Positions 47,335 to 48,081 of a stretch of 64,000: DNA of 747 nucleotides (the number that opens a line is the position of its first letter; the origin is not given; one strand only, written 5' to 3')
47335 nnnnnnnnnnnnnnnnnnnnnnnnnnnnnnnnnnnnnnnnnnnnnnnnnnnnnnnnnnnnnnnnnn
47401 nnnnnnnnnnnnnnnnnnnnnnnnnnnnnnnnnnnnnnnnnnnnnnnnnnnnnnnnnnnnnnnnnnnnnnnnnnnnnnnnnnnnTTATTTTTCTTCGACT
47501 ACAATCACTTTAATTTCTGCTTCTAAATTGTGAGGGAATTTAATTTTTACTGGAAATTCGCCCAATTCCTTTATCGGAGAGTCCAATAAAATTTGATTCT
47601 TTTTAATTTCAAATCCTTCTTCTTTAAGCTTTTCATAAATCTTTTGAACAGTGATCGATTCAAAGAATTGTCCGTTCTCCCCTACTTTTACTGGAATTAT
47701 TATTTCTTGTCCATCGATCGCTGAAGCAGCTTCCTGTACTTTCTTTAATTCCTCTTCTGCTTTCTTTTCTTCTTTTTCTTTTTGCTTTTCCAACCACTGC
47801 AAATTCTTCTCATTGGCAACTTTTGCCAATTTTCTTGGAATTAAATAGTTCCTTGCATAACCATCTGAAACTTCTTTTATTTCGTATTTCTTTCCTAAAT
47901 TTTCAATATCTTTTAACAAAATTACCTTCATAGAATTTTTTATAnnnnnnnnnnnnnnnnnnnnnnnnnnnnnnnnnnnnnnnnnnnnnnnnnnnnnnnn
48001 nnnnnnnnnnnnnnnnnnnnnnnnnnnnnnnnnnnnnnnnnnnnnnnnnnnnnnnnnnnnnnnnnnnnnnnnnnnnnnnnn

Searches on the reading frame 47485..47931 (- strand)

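Call 22: search_protein_families(library=pfam, proteins=[window:47485-47931:-])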
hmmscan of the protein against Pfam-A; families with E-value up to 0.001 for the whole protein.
window:47485-47931:- (148 aa): 2 families
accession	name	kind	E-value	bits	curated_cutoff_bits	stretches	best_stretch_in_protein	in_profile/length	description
PF01281.25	Ribosomal_L9_N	-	1.7e-23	82.3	20.7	1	1-45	1-45/47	Ribosomal protein L9, N-terminal domain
PF03948.19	Ribosomal_L9_C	-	3.8e-21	75.8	23.2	1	64-146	2-86/86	Ribosomal protein L9, C-terminal domain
